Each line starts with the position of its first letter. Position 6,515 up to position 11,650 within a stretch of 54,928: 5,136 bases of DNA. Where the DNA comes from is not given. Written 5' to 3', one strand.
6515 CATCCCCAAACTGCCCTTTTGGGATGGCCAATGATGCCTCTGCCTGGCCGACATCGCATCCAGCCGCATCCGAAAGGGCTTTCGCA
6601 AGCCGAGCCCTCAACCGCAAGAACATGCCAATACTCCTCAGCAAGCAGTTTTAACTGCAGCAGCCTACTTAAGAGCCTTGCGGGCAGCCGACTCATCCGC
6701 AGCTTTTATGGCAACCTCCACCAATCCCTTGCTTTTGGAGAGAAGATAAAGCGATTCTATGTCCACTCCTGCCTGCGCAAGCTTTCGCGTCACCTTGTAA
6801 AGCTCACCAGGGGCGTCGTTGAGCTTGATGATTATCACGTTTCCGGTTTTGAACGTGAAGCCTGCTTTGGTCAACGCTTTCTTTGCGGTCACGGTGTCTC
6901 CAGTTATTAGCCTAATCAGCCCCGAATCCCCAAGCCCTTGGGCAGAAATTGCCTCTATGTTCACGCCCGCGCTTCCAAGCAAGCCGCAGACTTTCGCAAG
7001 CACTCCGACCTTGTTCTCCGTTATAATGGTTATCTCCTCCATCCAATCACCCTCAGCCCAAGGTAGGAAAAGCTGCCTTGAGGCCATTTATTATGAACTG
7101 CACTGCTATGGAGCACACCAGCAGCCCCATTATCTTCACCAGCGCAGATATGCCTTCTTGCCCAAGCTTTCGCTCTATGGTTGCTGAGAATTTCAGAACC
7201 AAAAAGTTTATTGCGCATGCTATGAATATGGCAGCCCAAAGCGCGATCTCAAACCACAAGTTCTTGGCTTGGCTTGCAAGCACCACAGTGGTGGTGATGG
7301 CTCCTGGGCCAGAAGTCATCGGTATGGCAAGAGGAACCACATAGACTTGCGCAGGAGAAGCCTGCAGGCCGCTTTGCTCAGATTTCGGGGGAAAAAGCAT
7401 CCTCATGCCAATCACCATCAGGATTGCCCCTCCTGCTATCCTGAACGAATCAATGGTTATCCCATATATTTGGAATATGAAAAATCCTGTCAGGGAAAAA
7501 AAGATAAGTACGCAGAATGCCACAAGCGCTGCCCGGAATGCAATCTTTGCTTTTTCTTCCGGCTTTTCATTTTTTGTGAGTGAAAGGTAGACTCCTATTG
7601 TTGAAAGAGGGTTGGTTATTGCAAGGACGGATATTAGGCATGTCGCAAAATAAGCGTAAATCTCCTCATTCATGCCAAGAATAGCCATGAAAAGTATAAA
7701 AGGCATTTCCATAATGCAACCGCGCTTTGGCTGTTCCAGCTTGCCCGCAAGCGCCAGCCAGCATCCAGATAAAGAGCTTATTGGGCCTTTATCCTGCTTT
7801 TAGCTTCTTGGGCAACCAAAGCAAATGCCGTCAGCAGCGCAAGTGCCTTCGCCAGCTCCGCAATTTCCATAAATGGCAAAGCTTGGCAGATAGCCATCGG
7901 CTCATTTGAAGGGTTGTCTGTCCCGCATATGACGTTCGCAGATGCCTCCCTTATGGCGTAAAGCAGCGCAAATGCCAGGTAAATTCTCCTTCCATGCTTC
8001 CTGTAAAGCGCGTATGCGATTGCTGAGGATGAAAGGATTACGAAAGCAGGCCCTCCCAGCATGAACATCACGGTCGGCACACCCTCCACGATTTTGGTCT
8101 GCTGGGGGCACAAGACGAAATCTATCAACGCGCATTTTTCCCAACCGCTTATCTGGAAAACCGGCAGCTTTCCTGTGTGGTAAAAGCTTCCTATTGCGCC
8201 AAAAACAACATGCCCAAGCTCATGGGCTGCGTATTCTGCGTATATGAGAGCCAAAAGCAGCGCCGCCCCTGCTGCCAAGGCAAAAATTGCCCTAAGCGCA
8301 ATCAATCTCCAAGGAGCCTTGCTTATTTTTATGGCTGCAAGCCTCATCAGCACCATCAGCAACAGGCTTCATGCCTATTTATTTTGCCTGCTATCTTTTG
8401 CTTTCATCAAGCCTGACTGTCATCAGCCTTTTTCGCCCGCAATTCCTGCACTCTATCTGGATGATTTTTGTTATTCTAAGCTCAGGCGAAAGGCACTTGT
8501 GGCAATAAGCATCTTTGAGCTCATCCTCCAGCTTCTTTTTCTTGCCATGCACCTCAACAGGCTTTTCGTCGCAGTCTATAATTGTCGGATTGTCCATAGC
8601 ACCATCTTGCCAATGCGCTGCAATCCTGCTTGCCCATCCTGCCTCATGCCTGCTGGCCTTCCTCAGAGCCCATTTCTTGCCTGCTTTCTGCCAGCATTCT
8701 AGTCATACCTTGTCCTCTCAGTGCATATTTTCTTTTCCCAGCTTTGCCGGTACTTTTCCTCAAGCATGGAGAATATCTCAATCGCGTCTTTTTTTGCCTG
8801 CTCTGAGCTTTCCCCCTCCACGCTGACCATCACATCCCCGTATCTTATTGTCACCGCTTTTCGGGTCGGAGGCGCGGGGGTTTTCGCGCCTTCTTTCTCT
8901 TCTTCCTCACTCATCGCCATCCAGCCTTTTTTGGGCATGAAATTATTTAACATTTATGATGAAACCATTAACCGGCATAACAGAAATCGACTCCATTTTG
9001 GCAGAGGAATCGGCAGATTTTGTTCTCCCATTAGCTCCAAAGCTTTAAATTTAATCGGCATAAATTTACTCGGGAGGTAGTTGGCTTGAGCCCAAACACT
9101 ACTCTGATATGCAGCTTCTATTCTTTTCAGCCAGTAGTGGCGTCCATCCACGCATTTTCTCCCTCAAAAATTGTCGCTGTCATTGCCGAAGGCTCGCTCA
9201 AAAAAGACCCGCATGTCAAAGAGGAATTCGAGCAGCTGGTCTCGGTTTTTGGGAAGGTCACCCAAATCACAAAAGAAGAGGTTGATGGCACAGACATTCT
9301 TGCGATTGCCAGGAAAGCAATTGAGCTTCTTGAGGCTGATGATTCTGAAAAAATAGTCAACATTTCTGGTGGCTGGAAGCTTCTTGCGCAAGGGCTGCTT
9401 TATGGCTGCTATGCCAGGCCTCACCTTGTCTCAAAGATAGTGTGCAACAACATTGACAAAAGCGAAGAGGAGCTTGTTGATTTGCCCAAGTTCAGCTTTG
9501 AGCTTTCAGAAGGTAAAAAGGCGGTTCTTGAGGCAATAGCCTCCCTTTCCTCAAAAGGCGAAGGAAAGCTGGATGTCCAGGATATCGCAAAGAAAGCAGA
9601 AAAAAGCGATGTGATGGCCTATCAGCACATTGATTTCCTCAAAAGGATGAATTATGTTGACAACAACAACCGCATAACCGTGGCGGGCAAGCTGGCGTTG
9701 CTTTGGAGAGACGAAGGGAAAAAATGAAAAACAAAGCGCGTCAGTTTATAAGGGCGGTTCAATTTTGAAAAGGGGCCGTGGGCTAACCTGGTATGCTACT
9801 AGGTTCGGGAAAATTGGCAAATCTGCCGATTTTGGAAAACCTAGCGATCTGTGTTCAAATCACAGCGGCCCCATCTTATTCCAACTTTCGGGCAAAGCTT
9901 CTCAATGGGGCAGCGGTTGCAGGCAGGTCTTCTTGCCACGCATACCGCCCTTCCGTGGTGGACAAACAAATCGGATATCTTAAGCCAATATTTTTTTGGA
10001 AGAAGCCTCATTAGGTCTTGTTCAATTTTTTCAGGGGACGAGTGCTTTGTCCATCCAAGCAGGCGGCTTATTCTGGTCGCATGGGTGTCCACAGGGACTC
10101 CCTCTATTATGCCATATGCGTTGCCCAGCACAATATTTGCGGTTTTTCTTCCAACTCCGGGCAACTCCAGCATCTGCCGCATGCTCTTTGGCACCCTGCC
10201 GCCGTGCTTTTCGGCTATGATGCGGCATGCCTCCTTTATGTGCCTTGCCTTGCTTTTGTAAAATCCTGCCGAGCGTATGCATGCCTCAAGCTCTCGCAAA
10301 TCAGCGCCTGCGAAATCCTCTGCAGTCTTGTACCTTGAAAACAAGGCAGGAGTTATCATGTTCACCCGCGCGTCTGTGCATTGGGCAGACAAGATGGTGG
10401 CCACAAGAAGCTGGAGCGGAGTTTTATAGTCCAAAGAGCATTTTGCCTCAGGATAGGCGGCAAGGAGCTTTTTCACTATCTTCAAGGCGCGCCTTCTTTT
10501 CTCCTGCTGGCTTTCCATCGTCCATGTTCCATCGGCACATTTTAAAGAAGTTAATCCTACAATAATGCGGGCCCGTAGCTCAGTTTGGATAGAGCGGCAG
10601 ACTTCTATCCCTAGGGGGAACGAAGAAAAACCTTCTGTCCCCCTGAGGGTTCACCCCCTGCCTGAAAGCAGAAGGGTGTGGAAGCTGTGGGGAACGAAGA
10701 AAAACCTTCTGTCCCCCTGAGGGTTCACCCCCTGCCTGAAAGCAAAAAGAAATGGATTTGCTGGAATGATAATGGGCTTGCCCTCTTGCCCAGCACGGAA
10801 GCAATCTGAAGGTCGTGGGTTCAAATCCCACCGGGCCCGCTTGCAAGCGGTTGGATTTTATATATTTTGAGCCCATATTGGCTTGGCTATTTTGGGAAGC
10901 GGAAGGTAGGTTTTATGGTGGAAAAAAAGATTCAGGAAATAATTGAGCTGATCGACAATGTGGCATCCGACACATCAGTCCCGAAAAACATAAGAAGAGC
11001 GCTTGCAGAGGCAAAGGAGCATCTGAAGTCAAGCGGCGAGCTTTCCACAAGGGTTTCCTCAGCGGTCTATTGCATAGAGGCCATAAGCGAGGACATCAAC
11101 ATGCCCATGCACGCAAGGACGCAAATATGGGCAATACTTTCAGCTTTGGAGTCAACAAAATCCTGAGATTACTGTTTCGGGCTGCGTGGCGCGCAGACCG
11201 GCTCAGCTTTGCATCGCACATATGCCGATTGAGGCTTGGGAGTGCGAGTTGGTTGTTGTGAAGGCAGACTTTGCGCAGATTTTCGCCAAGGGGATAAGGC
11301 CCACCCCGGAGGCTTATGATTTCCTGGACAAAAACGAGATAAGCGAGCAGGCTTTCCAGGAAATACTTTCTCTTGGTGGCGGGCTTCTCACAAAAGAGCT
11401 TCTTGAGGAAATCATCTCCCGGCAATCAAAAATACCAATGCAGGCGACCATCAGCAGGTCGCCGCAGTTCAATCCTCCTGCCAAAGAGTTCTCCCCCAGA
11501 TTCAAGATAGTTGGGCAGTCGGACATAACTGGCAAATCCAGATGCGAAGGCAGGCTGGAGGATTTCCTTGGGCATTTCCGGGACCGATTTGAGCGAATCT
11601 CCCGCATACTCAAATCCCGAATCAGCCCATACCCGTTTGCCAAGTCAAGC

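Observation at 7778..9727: Orphan Csa3-like CARF-wHTH regulator facing a three-gene cassette of unknown function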

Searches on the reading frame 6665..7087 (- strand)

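Call 4: search_protein_families(library=pfam, proteins=[window:6665-7087:-], max_evalue=0.1)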
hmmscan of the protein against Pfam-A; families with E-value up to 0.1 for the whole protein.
window:6665-7087:- (140 aa): 7 families
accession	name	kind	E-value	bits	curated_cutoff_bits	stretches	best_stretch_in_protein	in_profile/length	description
PF01842.31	ACT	-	1.1e-13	51.1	27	2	19-72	3-58/66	ACT domain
PF22629.2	ACT_AHAS_ss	-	9.3e-13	48.6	27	2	19-60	1-44/67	AHAS small subunit-like ACT domain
PF19571.5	ACT_8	-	2.1e-12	47.5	23.5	1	17-123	4-111/141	ACT domain pair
PF13291.12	ACT_4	-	2.5e-08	34.9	27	2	18-52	8-42/80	ACT domain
PF13840.12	ACT_7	-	4.6e-06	26.8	27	1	26-49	20-43/65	ACT domain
PF22468.2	ACT_9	-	4.6e-05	23.5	27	1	25-48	10-33/61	ACT domain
PF13710.12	ACT_5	-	0.0011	19.2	27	1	27-60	3-36/62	ACT domain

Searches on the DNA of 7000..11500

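Call 7: search_rna_families(source=window, start=7000, end=11500, threshold=evalue, max_evalue=1, show_alignments=3)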
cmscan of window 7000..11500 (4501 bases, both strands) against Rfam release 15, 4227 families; matches with E-value up to 1: 2.
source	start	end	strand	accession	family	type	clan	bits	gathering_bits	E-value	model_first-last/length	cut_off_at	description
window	9772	9873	+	RF00005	tRNA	Gene; tRNA;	CL00001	46.5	29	6.6e-08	1-71/71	no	tRNA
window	10678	10783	+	RF00205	snoR41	Gene; snRNA; snoRNA; CD-box;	CL00068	26.2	40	0.18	1-97/97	no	Small nucleolar RNA R41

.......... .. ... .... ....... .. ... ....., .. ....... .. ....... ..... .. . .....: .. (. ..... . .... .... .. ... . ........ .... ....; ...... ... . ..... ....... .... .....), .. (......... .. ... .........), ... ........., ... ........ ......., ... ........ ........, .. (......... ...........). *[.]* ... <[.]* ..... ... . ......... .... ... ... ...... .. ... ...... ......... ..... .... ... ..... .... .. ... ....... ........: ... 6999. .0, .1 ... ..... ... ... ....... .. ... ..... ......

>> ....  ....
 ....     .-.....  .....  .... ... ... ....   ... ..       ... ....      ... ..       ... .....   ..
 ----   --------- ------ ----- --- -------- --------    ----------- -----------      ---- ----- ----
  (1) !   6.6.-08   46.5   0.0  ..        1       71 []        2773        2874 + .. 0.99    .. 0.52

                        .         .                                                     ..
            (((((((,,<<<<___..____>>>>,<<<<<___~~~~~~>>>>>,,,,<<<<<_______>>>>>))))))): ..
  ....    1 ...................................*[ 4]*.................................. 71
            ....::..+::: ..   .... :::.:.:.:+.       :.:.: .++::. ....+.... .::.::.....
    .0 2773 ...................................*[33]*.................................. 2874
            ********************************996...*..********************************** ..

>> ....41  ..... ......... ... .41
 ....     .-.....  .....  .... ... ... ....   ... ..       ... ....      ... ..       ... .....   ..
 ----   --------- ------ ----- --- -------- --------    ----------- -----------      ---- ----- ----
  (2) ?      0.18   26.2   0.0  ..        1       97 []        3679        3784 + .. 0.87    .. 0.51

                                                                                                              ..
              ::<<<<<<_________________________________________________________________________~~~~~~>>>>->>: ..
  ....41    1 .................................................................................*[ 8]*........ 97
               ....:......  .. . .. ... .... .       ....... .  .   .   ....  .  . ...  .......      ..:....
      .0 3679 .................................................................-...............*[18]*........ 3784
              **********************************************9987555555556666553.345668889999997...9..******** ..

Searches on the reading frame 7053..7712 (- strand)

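Call 4: search_protein_families(library=pfam, proteins=[window:7053-7712:-], max_evalue=0.1)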
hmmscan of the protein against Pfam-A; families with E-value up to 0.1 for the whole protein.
window:7053-7712:- (219 aa): 1 family
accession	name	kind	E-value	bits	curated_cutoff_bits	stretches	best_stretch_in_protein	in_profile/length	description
PF01914.23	MarC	-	3.1e-53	180.7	23.9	1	21-215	3-203/203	MarC family integral membrane protein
